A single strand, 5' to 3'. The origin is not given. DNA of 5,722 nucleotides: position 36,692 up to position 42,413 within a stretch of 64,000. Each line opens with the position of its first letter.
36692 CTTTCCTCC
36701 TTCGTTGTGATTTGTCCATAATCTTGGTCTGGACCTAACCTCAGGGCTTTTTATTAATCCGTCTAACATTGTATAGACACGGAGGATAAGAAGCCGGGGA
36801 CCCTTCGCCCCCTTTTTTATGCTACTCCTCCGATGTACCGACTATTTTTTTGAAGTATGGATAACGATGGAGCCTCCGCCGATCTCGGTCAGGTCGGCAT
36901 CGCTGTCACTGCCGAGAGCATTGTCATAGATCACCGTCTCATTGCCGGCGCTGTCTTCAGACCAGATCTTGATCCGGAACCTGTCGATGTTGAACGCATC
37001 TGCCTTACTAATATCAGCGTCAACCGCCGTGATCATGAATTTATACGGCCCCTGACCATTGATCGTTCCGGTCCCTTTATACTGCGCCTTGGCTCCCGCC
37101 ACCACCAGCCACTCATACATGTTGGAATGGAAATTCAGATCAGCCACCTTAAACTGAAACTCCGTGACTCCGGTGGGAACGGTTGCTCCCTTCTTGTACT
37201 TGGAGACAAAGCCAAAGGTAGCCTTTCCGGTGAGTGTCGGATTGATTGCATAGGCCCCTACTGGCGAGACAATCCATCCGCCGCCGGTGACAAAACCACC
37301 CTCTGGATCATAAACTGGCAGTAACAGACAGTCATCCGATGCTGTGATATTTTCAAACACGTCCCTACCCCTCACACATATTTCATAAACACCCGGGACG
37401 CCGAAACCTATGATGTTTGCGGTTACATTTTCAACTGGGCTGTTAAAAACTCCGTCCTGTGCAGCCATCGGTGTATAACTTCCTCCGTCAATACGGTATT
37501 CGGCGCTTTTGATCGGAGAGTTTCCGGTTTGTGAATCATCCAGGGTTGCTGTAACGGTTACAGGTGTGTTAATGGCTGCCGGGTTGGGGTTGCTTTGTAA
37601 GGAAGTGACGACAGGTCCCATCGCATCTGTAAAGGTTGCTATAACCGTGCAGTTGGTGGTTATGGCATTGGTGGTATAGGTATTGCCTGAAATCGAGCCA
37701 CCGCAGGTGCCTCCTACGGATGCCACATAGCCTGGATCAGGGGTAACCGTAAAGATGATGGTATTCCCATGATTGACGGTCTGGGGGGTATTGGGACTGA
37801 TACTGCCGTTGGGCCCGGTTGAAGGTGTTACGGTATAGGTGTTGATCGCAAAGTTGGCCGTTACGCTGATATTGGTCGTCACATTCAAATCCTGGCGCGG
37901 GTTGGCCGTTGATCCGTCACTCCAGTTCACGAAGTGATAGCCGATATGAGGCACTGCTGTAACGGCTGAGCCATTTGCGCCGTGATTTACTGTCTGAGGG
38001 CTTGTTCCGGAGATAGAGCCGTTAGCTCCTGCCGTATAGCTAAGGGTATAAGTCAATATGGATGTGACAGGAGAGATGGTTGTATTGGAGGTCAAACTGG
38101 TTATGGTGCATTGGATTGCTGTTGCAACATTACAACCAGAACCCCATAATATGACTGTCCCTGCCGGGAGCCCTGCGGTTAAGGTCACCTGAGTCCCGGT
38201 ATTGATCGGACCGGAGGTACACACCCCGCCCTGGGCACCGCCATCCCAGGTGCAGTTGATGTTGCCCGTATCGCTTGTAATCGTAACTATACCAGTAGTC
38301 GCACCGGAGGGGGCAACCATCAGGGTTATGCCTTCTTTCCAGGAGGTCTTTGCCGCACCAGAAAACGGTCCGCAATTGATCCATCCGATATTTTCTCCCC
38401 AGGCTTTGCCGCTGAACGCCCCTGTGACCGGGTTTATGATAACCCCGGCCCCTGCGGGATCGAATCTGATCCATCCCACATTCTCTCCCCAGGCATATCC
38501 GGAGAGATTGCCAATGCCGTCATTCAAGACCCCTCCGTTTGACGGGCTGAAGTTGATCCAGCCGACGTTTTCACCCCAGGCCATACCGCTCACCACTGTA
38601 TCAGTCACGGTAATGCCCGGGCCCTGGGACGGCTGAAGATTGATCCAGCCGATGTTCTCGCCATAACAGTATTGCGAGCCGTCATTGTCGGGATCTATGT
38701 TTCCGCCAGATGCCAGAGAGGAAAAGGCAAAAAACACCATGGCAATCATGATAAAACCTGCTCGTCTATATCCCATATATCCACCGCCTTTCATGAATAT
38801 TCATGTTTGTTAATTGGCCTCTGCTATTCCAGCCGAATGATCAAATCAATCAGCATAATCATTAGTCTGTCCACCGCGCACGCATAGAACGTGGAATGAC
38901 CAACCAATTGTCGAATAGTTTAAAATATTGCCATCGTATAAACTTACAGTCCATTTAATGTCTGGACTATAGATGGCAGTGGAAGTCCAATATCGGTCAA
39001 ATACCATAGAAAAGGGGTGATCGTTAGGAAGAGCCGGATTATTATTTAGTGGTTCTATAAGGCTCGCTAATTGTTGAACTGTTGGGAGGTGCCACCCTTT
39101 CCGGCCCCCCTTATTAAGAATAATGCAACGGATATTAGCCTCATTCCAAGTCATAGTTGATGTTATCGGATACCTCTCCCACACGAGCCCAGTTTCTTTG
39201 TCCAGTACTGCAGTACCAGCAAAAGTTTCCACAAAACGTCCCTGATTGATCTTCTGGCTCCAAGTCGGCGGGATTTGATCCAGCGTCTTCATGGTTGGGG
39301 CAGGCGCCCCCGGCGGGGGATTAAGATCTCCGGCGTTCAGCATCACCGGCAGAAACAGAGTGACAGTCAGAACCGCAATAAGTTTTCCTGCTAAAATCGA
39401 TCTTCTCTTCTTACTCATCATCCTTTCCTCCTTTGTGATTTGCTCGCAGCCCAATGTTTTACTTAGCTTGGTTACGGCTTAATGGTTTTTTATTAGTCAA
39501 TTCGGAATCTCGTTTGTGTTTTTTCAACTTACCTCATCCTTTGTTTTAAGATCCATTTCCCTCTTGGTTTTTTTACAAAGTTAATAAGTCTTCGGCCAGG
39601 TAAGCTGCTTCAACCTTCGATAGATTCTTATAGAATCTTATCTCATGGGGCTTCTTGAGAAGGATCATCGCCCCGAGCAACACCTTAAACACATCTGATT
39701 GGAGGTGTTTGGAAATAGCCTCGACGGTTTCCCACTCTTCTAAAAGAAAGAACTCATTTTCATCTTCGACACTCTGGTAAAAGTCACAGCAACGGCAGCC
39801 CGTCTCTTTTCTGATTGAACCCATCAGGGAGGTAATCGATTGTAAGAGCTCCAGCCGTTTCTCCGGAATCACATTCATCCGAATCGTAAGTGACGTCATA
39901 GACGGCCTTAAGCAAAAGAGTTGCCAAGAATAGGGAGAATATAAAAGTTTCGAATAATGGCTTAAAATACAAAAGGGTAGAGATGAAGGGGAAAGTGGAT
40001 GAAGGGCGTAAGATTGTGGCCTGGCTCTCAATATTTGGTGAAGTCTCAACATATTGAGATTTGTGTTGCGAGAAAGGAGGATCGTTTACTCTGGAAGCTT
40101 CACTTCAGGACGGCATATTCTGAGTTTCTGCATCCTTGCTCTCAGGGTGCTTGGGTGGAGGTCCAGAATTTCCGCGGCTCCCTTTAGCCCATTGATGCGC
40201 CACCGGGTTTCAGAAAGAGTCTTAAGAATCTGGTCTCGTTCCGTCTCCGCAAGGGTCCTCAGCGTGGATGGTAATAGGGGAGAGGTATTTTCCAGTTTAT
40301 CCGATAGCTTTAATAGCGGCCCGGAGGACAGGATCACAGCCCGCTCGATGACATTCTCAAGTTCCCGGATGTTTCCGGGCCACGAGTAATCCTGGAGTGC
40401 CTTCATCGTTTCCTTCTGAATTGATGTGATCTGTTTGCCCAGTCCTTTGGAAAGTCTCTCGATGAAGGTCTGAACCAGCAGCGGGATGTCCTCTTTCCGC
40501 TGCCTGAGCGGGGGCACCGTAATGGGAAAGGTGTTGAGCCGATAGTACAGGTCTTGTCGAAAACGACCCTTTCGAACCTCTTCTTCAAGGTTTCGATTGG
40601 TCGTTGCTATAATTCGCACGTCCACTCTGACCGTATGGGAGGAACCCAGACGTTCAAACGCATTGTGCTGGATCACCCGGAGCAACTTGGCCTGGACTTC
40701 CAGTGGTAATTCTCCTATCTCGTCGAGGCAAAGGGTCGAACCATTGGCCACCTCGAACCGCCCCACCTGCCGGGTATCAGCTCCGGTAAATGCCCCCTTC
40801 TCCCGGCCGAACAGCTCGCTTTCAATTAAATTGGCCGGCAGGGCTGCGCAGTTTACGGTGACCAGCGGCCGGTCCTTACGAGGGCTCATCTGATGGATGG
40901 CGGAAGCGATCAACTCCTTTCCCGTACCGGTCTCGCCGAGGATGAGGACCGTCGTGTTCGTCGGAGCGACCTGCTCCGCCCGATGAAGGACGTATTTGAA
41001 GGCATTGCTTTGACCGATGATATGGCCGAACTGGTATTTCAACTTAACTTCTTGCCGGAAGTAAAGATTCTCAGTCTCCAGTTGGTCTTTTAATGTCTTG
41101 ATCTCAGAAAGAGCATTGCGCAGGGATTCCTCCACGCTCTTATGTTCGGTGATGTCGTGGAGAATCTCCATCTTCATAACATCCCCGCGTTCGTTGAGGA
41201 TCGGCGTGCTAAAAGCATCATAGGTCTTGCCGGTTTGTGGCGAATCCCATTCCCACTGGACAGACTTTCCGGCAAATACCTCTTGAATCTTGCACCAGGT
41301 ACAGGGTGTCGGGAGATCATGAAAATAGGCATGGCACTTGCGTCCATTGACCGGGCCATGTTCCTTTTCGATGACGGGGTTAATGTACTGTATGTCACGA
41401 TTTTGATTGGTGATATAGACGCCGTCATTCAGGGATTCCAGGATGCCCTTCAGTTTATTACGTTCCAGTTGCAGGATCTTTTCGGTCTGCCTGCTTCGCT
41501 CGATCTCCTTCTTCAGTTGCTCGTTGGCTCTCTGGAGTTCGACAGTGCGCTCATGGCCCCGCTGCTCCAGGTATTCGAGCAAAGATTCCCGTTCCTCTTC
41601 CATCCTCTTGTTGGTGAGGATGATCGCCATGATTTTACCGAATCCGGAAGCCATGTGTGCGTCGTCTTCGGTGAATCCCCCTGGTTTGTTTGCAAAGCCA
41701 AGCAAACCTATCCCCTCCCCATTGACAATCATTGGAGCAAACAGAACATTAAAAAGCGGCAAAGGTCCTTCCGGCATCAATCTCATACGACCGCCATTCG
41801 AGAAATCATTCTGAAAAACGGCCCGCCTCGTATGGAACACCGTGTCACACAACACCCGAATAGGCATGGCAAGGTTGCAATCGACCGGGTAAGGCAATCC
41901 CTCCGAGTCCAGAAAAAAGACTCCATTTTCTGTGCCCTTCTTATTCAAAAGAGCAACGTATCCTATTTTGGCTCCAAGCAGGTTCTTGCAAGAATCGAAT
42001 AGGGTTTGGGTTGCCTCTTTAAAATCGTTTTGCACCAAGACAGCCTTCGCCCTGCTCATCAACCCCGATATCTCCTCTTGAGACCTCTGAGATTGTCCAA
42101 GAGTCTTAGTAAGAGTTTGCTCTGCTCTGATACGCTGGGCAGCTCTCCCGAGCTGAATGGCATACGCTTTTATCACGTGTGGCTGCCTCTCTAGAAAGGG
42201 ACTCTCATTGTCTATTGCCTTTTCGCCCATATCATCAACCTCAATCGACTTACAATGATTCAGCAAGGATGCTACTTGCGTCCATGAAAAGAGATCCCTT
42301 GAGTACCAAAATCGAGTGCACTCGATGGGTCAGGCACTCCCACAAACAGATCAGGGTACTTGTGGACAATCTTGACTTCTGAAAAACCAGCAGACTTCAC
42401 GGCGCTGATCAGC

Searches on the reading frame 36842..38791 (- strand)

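Call 57: search_protein_families(library=pfam, proteins=[window:36842-38791:-], max_evalue=0.00001)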
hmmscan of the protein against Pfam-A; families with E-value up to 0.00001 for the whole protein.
window:36842-38791:- (649 aa): 1 family
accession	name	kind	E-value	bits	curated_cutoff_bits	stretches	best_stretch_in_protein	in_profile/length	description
PF18998.6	Flg_new_2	-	2.8e-17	62.9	23.6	1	248-317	1-72/73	Divergent InlB B-repeat domain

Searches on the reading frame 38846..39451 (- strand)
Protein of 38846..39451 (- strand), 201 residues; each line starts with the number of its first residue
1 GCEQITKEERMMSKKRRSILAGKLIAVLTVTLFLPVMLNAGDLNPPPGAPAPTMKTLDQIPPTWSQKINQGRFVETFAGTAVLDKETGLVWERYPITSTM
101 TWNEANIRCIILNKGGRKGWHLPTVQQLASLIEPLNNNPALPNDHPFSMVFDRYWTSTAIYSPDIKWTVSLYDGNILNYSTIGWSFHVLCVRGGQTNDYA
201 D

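Call 57: search_protein_families(library=pfam, proteins=[window:38846-39451:-], max_evalue=0.00001)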
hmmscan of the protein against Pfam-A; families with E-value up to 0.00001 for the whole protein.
window:38846-39451:- (201 aa): 1 family
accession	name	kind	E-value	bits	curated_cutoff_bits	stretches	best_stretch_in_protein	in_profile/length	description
PF07603.17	Lcl_C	-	2.2e-20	73.5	34.9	1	81-192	2-117/117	Lcl C-terminal domain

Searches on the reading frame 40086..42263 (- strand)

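Call 10: search_protein_families(library=pfam, proteins=[window:40086-42263:-], max_evalue=0.001)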
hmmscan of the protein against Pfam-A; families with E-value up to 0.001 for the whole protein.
window:40086-42263:- (725 aa): 10 families
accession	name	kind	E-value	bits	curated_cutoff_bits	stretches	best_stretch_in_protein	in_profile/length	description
PF00158.32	Sigma54_activat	-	6.9e-72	241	20.2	1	415-581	1-167/168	Sigma-54 interaction domain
PF25601.1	AAA_lid_14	-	1.3e-25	89.5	27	1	587-655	1-69/87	AAA+ ATPase lid domain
PF14532.12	Sigma54_activ_2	-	2.5e-19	70.3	25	1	416-586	1-138/138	Sigma-54 interaction domain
PF13185.12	GAF_2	-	8e-14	52.4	28.6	1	79-216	2-135/136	GAF domain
PF07728.20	AAA_5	-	4.1e-09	37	22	1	439-559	2-125/139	AAA domain (dynein-related subfamily)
PF01590.32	GAF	-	3.8e-07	31.1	22.4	1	82-215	3-132/133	GAF domain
PF02954.25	HTH_8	-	1.9e-06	28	22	1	670-714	1-42/42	Bacterial regulatory protein, Fis family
PF08448.16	PAS_4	-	1.9e-05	25.3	23.1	1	275-374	1-108/110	PAS fold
PF07724.20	AAA_2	-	0.00037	21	27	1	438-567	5-135/166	AAA domain (Cdc48 subfamily)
PF00004.35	AAA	-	0.00044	21.1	21.2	1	439-573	1-128/131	ATPase family associated with various cellular activities (AAA)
